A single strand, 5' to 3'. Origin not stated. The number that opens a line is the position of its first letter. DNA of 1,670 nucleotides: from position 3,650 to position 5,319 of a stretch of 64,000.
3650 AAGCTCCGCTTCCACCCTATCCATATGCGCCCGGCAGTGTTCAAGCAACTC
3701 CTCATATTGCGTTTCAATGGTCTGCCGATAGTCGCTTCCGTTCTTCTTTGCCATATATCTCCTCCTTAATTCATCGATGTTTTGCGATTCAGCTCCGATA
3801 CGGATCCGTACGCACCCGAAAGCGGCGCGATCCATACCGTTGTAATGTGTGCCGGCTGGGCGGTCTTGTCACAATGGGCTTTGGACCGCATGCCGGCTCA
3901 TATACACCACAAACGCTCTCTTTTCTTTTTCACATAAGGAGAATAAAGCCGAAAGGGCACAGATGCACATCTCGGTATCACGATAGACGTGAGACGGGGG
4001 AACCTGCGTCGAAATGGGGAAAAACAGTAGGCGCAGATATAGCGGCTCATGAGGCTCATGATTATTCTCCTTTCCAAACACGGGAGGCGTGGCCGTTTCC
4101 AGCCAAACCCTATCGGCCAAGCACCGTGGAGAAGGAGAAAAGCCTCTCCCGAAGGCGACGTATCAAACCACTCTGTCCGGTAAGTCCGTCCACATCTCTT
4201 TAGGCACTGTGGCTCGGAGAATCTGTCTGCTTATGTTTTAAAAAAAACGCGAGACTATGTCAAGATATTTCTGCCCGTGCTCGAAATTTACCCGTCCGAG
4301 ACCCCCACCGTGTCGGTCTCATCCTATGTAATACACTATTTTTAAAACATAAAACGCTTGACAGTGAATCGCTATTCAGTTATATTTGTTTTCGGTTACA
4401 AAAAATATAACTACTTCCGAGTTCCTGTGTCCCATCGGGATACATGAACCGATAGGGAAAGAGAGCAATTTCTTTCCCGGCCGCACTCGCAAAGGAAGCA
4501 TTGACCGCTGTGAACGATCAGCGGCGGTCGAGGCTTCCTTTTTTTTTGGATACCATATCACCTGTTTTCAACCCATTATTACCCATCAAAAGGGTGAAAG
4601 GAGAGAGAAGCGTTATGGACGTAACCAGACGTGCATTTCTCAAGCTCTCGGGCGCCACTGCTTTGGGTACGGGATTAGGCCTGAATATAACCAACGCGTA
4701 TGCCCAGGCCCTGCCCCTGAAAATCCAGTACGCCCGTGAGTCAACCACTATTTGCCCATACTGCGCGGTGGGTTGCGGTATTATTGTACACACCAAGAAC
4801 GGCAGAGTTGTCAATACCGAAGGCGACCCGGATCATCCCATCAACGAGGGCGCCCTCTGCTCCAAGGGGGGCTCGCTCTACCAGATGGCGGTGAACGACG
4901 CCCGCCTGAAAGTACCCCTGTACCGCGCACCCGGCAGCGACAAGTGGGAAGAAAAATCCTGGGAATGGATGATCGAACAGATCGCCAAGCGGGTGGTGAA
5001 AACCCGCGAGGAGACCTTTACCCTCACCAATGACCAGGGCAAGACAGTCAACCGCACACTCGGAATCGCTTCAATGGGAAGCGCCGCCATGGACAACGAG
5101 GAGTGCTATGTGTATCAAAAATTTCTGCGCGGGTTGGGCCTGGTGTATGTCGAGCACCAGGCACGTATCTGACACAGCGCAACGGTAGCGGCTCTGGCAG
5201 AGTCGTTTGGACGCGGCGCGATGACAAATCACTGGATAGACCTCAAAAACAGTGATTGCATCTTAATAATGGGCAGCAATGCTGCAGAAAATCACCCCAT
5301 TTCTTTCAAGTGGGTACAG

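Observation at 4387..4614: fdh operon leader contains mutually exclusive hairpins ending in a GC stem + T9; candidate attenuator or riboswitch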

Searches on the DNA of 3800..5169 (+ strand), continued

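Call 32: search_with_rna_model(model_id=R1, sources=[window, L081, L087, L145, L123, L146, L159, L161, L162, L164, L035], max_evalue=0.01, make_alignment=true, show_alignments=10)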
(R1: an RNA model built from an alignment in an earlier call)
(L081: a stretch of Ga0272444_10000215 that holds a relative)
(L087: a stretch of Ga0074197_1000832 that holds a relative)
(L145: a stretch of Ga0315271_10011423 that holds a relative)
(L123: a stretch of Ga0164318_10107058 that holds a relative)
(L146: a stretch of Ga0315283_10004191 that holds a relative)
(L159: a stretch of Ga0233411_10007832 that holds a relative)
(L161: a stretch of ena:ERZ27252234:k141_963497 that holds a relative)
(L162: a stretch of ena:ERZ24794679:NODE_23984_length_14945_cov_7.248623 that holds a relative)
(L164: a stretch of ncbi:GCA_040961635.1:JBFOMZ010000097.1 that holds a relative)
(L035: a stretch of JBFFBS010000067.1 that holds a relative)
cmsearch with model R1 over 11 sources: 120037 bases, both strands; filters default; matches with E-value up to 0.01: 13.
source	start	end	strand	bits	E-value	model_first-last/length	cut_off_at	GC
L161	601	690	+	101.8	5.1e-25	1-90/90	no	0.5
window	4411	4500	+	99.7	2e-24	1-90/90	no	0.52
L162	2668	2759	+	90.3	6.6e-22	1-90/90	no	0.54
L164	2792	2881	+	89.6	1.1e-21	1-90/90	no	0.52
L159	495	582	+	75.9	5.2e-18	1-90/90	no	0.5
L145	2400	2490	+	63.5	1.2e-14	1-90/90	no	0.69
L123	1788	1884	+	62.2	2.7e-14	1-90/90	no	0.39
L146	2836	2925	+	52.1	1.5e-11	1-90/90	no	0.68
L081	2854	2952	+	38.5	7.4e-08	1-90/90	no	0.51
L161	253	324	-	30.3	1.2e-05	1-90/90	no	0.56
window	4064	4135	-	30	1.5e-05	1-90/90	no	0.58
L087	2858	2957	+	25.2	0.00029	1-90/90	no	0.63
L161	598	649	-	23.4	0.00091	1-90/90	no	0.5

Alignment A3: 13 matches aligned to the model, 122 columns, each read 5' to 3' on its own strand. Consensus structure (alignment columns), stored with it:
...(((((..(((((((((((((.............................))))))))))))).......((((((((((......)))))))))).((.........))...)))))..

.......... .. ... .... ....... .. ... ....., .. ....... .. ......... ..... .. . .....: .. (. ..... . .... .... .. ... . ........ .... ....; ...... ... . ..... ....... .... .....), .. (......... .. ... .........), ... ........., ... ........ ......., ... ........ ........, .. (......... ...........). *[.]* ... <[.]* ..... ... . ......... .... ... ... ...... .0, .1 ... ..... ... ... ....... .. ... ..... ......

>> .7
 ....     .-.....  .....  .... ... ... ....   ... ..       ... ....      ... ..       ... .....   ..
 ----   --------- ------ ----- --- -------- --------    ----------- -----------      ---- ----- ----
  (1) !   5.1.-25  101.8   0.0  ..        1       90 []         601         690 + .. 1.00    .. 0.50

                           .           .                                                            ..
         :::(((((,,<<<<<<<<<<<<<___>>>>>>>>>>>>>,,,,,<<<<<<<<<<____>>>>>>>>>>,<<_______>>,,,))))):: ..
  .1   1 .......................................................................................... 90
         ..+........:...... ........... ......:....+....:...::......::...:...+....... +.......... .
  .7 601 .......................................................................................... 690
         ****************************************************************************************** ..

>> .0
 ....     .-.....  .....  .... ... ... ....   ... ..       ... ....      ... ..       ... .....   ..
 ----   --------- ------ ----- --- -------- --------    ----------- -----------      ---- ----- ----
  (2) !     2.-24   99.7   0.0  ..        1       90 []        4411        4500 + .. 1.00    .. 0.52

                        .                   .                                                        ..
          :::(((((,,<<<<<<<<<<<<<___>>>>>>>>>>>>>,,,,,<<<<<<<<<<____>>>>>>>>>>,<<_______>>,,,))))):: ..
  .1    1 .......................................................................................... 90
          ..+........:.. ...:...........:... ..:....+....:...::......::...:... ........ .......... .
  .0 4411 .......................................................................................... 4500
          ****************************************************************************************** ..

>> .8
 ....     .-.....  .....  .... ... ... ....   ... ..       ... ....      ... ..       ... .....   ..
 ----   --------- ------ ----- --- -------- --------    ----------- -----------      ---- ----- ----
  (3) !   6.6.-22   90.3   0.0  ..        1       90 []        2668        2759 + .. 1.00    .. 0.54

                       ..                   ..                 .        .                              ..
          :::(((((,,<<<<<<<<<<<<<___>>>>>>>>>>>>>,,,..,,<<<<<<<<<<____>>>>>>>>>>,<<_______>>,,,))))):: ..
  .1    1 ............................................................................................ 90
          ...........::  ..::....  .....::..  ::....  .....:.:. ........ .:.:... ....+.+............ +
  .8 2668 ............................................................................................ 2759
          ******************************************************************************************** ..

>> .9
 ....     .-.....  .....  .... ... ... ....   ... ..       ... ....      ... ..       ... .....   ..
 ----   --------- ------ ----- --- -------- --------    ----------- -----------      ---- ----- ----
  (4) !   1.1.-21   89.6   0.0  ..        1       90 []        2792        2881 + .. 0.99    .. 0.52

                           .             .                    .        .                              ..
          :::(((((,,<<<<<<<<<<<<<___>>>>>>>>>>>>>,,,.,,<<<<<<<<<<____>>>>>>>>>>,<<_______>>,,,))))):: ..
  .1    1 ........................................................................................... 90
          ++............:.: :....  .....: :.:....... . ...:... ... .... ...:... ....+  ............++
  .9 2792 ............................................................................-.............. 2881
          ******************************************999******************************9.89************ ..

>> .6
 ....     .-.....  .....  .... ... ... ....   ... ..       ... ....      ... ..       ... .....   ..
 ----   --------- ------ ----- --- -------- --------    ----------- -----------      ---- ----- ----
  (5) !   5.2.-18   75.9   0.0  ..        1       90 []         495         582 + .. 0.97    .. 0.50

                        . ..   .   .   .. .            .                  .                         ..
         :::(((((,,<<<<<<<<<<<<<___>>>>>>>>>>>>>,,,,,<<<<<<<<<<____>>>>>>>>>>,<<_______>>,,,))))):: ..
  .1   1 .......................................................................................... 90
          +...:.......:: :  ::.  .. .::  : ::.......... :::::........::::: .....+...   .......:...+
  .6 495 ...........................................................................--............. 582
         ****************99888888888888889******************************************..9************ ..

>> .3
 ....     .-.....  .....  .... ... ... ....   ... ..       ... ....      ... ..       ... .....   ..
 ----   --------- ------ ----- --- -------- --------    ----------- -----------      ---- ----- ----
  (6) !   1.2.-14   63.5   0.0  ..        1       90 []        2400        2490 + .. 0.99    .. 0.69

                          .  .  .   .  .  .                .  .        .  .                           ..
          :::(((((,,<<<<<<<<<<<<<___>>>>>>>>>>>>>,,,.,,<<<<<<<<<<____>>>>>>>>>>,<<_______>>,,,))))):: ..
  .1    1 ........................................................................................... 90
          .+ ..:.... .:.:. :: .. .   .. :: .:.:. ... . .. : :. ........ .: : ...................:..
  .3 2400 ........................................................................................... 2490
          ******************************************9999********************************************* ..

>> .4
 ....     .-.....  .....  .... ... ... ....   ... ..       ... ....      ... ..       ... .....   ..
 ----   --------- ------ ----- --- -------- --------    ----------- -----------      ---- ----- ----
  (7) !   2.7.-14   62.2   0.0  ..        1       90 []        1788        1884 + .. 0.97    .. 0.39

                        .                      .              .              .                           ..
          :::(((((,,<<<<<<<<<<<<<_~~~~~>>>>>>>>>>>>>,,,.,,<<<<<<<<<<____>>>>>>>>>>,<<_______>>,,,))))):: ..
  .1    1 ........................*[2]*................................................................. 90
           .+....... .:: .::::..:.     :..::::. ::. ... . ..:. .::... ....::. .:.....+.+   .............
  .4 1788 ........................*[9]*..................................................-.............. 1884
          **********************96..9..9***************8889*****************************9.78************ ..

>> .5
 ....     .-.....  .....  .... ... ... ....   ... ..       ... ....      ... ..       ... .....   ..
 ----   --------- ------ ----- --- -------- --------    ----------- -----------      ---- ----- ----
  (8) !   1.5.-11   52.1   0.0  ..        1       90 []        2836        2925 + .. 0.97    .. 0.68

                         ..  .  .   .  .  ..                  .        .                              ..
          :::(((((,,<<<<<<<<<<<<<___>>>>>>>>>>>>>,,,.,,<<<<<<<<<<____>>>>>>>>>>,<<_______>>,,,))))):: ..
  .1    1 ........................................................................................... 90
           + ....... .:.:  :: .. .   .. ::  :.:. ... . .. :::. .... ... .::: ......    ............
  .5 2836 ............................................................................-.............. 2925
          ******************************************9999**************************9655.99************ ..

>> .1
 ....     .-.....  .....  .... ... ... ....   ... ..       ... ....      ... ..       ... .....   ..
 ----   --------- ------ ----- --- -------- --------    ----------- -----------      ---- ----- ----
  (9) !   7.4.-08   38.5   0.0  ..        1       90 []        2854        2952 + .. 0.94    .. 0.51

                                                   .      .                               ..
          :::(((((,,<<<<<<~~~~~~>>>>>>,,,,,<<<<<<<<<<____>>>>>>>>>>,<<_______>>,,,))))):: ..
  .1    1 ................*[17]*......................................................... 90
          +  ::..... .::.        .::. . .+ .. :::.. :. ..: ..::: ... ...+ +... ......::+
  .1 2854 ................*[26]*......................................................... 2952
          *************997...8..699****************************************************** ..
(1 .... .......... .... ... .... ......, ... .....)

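Call 49: search_with_rna_model(model_id=R1, sources=[L166, L167, L168, L169, L170], max_evalue=0.1)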
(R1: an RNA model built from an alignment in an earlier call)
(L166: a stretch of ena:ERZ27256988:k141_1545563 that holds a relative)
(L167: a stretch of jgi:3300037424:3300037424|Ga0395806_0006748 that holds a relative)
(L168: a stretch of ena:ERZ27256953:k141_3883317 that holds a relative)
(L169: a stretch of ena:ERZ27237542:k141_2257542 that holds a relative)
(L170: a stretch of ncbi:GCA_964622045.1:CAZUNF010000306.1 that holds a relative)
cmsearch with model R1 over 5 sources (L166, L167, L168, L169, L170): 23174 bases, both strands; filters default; matches with E-value up to 0.1: 6.
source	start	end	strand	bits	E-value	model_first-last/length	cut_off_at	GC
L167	2786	2875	+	88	5.5e-22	1-90/90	no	0.57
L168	2786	2875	+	88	5.5e-22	1-90/90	no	0.57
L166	2801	2889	+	81.6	2.9e-20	1-90/90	no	0.65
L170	13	101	+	76.3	8.2e-19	1-90/90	no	0.58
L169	892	981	+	69.1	7.2e-17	1-90/90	no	0.51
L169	1092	1181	+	63.9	1.8e-15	1-90/90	no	0.47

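Call 52: search_with_rna_model(model_id=R1, sources=[window, L081, L087, L145, L123, L146, L159, L161, L162, L164, L166, L167, L169, L170, L171, L172, L173], max_evalue=0.000001, make_alignment=true)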
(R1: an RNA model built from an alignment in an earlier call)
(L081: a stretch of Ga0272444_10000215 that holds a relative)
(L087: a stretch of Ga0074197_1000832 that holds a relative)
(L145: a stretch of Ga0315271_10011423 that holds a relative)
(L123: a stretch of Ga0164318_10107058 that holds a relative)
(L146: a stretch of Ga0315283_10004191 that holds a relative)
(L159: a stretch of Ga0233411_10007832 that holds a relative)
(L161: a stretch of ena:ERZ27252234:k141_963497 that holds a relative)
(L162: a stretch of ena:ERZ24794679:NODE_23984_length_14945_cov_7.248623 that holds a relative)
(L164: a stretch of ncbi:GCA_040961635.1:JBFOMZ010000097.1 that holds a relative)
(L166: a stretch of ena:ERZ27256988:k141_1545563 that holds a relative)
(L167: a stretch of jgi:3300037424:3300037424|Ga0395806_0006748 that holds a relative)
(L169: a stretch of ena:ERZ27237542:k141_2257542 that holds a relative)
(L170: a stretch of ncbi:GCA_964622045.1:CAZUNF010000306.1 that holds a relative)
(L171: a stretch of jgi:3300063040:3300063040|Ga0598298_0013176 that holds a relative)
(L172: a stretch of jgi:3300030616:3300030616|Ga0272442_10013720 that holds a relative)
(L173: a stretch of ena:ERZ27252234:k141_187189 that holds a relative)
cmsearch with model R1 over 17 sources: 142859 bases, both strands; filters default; matches with E-value up to 0.000001: 17.
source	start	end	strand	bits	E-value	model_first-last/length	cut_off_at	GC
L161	601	690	+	101.8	6.1e-25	1-90/90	no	0.5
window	4411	4500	+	99.7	2.3e-24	1-90/90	no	0.52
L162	2668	2759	+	90.3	7.9e-22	1-90/90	no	0.54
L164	2792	2881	+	89.6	1.3e-21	1-90/90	no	0.52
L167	2786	2875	+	88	3.4e-21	1-90/90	no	0.57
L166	2801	2889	+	81.6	1.8e-19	1-90/90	no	0.65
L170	13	101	+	76.3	5e-18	1-90/90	no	0.58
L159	495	582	+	75.9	6.2e-18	1-90/90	no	0.5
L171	16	105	+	71.2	1.2e-16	1-90/90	no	0.52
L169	892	981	+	69.1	4.4e-16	1-90/90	no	0.51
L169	1092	1181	+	63.9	1.1e-14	1-90/90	no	0.47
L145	2400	2490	+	63.5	1.4e-14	1-90/90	no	0.69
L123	1788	1884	+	62.2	3.2e-14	1-90/90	no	0.39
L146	2836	2925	+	52.1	1.8e-11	1-90/90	no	0.68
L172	2854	2952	+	40.4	2.7e-08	1-90/90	no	0.53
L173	2854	2952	+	40.4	2.7e-08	1-90/90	no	0.53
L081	2854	2952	+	38.5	8.8e-08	1-90/90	no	0.51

Alignment A4: 17 matches aligned to the model, 118 columns, each read 5' to 3' on its own strand. Consensus structure (alignment columns), stored with it:
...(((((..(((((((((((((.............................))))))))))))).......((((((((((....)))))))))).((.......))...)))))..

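Call 64: search_rna_families(source=L164, start=2785, end=2890, threshold=evalue, max_evalue=1)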
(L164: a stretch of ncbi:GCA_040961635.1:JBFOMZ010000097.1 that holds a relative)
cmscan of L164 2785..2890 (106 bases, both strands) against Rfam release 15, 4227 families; matches with E-value up to 1: 1.
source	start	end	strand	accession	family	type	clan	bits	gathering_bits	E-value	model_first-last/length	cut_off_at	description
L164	2785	2890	+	RF01055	Molybdenum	Cis-reg; riboswitch;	-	41.7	36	2.6e-09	1-135/135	no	Molybdenum/Tungsten riboswitch aptamer (Moco RNA motif)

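Call 65: search_rna_families(source=L169, start=885, end=1190, threshold=evalue, max_evalue=1)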
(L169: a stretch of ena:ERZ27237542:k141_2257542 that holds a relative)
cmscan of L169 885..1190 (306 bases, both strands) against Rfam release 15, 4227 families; matches with E-value up to 1: 7.
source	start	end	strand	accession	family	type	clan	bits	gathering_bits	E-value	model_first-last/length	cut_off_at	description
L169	971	1061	-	RF04157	MIR9486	Gene; miRNA;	-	23.1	100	0.017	1-119/119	no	MIR9486 microRNA precursor family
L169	971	1060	+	RF03469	mir-1179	Gene; miRNA;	-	21.1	80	0.064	1-82/82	no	mir-1179 microRNA precursor family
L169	972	1058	-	RF02409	snoR125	Gene; snRNA; snoRNA; CD-box;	-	19.7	100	0.018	62-148/200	no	Small nucleolar RNA snoR125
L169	972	1074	+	RF01742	lactis-plasmid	Gene; sRNA;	-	19.5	70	0.93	1-106/106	no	lactis-plasmid RNA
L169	970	1028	+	RF04343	Plastid-psbA-2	Cis-reg;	CL00153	17.6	55.8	0.88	1-60/60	no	Plastid-psbA-2 3UTR RNA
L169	967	1066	+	RF04118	MIR9481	Gene; miRNA;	-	16.6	130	0.75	1-135/135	no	MIR9481 microRNA precursor family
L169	904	969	+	RF02353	BjrC68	Gene; sRNA;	-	15.1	39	0.18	1-82/82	no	Bradyrhizobiaceae sRNA BjrC68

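Call 66: search_rna_families(sources=[L161, L162, L164, L166, L167, L169, L170, L171, L159, L145, L123, L146, L172, L081, L087], threshold=gathering)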
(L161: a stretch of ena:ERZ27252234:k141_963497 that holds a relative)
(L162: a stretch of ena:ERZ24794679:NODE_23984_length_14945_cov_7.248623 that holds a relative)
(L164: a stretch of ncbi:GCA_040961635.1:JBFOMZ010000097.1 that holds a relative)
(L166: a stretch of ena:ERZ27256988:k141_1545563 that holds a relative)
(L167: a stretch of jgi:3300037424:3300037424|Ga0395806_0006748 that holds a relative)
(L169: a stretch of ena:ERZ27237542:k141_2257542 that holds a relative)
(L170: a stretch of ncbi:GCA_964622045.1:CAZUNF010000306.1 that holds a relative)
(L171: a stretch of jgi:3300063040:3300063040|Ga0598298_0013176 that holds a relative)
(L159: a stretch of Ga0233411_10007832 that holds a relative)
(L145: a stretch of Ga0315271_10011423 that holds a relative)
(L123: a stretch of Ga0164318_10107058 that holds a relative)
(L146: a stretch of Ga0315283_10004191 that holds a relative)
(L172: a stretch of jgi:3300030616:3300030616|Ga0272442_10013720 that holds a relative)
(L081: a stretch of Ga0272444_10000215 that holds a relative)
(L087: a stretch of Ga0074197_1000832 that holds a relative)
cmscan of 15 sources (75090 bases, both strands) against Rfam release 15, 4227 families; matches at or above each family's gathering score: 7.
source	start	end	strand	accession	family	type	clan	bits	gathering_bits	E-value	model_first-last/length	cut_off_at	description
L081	2846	2965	+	RF01055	Molybdenum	Cis-reg; riboswitch;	-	70.3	36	7.5e-15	1-135/135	no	Molybdenum/Tungsten riboswitch aptamer (Moco RNA motif)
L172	2846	2965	+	RF01055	Molybdenum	Cis-reg; riboswitch;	-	67.2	36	6.1e-14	1-135/135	no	Molybdenum/Tungsten riboswitch aptamer (Moco RNA motif)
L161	240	420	-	RF01055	Molybdenum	Cis-reg; riboswitch;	-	64.5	36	3.8e-13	1-135/135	no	Molybdenum/Tungsten riboswitch aptamer (Moco RNA motif)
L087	2850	2971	+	RF01055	Molybdenum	Cis-reg; riboswitch;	-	54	36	4.6e-10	1-135/135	no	Molybdenum/Tungsten riboswitch aptamer (Moco RNA motif)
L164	2784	2894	+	RF01055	Molybdenum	Cis-reg; riboswitch;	-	51.5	36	2.4e-09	1-135/135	no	Molybdenum/Tungsten riboswitch aptamer (Moco RNA motif)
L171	8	118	+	RF01055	Molybdenum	Cis-reg; riboswitch;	-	44.7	36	2.5e-07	1-135/135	no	Molybdenum/Tungsten riboswitch aptamer (Moco RNA motif)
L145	2392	2503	+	RF01055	Molybdenum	Cis-reg; riboswitch;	-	39.8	36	6.5e-06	1-135/135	no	Molybdenum/Tungsten riboswitch aptamer (Moco RNA motif)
